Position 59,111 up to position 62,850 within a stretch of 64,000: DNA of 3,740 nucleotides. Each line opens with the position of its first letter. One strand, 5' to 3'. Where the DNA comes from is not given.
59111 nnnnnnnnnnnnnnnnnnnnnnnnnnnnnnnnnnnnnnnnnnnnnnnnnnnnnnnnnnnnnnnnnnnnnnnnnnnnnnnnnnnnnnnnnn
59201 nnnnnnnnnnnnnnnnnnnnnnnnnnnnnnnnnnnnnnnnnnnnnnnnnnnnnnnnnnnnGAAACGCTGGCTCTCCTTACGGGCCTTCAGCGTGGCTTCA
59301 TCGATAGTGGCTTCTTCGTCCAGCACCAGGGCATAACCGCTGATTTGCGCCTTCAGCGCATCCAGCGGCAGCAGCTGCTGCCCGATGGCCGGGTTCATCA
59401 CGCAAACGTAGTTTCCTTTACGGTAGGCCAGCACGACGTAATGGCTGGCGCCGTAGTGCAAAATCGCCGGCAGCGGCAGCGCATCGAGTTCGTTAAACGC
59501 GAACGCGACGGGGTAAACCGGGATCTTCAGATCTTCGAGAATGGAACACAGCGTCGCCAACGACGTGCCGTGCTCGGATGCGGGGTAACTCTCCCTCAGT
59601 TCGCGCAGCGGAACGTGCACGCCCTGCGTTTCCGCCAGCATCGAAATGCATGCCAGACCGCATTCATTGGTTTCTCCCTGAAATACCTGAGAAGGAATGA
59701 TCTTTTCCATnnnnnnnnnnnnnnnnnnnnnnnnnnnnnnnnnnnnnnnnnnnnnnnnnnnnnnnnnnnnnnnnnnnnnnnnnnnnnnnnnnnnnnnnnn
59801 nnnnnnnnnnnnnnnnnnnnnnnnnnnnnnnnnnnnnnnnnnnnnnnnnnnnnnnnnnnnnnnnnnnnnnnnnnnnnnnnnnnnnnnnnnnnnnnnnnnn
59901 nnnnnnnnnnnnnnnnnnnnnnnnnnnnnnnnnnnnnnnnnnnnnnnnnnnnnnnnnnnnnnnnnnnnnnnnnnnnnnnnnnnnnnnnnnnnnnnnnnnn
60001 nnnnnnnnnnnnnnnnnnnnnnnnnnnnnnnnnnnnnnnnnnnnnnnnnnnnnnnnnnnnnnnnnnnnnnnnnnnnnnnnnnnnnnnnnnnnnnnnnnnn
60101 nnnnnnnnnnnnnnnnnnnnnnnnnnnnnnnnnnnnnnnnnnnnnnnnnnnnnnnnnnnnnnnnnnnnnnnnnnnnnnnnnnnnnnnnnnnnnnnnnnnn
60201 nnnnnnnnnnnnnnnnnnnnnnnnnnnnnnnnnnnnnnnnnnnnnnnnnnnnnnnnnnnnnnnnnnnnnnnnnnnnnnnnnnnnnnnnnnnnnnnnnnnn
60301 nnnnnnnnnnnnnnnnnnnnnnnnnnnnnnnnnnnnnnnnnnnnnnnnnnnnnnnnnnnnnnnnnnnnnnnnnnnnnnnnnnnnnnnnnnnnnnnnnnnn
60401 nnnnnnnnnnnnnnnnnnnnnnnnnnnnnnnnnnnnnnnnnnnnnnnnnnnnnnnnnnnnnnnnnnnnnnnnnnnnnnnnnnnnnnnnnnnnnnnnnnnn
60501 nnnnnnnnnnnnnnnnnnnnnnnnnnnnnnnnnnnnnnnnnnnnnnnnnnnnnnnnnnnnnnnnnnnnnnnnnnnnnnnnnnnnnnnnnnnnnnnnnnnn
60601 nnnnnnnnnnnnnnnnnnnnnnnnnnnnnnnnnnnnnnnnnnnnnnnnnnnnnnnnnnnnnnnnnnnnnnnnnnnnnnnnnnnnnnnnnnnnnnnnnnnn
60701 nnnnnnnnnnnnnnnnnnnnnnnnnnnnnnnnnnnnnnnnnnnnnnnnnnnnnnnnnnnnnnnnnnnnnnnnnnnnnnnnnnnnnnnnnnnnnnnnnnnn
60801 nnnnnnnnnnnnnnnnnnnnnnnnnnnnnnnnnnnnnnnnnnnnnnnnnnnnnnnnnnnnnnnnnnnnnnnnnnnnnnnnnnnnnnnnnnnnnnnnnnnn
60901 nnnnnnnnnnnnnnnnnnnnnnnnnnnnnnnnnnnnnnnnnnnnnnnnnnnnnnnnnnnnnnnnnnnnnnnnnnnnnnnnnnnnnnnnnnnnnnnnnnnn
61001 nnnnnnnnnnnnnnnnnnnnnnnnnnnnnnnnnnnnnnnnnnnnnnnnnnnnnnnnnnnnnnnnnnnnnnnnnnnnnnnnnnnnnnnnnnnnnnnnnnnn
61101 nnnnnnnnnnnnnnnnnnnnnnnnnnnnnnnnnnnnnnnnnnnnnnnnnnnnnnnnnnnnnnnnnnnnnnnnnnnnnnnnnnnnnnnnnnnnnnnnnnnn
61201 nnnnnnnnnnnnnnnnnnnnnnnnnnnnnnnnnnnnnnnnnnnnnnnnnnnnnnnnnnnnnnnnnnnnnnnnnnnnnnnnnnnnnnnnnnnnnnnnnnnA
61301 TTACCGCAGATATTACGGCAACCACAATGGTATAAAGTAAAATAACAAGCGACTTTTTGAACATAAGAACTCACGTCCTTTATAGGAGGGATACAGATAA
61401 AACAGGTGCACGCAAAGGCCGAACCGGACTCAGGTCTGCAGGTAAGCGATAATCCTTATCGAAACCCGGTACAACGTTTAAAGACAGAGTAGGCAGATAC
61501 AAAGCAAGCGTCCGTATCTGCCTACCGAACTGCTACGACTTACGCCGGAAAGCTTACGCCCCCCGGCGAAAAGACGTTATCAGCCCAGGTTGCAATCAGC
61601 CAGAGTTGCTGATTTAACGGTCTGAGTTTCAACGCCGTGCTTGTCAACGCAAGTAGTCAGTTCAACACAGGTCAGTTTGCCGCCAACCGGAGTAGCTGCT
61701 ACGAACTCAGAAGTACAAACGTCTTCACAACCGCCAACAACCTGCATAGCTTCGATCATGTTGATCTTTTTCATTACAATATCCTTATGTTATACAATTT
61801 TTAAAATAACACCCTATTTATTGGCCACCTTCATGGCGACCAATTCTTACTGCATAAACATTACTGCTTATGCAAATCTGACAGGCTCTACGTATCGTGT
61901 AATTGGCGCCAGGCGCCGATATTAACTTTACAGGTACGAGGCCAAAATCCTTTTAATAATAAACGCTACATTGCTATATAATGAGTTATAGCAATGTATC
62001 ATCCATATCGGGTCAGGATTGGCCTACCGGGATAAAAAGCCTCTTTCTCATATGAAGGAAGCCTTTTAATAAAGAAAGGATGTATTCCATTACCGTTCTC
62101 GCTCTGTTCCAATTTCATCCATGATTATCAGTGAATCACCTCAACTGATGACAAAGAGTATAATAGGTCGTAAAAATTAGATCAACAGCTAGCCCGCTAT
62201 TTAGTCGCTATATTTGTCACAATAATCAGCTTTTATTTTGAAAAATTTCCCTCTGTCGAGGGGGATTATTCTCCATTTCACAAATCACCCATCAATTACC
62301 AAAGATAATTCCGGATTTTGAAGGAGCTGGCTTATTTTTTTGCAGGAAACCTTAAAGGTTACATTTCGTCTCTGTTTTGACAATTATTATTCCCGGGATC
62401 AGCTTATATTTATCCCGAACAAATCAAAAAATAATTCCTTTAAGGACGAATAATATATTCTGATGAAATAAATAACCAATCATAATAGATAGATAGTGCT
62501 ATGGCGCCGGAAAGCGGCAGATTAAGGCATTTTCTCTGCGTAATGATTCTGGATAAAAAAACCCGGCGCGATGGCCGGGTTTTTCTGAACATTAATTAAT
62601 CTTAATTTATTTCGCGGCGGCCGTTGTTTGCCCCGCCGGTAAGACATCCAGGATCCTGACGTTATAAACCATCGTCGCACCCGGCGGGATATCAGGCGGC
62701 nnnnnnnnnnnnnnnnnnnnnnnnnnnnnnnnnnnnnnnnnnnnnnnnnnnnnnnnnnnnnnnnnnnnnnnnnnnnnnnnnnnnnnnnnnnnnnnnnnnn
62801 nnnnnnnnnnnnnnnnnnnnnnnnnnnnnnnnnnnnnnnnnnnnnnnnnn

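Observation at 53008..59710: Two export machineries in series: C39-ABC leader-cleaving transporter plus MacA-MacB-NodT tripartite pump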

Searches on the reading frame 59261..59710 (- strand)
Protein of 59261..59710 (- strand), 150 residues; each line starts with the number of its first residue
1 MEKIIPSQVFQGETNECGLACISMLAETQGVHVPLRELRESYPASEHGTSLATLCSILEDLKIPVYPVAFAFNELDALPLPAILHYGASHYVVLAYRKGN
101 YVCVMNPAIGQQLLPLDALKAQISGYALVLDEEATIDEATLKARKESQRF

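Call 19: search_solved_structures(query=window:59261-59710:-, max_evalue=0.01, show_alignments=4)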
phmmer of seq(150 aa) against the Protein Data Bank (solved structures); distinct sequences matched with E-value up to 0.01: 5.
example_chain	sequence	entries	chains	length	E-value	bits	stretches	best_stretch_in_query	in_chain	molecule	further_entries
6mpz_A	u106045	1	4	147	2.9e-08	37.3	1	9-130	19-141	Double Glycine Motif Protease domain from AMS/PCAT Transporter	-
7n87_A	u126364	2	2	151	0.0042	20.5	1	11-119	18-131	ABC-type bacteriocin transporter | Peptidase C39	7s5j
4ry2_A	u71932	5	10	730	0.0045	20.4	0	11-119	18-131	ABC-type bacteriocin transporter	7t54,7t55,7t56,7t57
4s0f_A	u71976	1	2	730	0.0046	20.4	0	11-119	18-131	ABC-type bacteriocin transporter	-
8vp3_A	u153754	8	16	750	0.0047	20.3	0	11-119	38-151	ABC-type bacteriocin transporter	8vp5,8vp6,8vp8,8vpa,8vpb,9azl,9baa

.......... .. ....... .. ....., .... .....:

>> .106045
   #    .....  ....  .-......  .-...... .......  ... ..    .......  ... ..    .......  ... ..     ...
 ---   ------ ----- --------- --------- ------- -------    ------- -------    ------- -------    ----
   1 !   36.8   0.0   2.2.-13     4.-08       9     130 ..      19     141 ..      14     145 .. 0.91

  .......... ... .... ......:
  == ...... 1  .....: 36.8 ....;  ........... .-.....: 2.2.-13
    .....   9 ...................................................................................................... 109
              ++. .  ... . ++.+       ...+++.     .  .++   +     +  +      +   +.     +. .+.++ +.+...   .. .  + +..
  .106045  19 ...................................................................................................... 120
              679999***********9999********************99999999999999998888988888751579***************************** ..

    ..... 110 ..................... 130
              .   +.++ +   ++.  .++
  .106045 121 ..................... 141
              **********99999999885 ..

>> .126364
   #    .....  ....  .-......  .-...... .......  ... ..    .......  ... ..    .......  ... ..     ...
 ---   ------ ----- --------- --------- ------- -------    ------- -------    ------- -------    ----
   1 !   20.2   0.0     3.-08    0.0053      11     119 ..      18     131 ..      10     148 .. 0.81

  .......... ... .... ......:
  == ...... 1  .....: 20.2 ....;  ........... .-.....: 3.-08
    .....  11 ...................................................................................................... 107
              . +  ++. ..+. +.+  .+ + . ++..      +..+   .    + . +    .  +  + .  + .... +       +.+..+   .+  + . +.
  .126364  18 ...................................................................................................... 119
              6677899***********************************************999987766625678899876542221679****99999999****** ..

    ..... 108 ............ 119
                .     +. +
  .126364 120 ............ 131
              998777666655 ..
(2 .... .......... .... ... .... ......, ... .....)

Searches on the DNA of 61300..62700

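Call 75: search_rna_families(source=window, start=61300, end=62700, threshold=evalue, max_evalue=1)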
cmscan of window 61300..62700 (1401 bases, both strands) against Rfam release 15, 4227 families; matches with E-value up to 1: 6.
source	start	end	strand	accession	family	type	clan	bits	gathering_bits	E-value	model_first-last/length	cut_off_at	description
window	62517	62587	+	RF02891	AgrB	Gene; antisense;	-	27.1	40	0.049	1-84/84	no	ArsR-gov region gene B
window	62552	62644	-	RF01772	rnk_pseudo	Cis-reg; leader;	-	25.4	55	0.1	1-108/108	no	Pseudomonas rnk leader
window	62539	62586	+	RF00512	Leu_leader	Cis-reg; leader;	-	21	50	0.17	1-148/148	no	Leucine operon leader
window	62555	62610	-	RF00512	Leu_leader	Cis-reg; leader;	-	20.8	50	0.19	1-148/148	no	Leucine operon leader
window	62173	62288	-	RF00619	U6atac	Gene; snRNA; splicing;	CL00009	14.4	33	0.88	1-126/126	no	U6atac minor spliceosomal RNA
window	62200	62245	+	RF02350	psRNA6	Gene; sRNA;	-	13.9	60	0.34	1-333/333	no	Nitrosomonas sRNA psRNA6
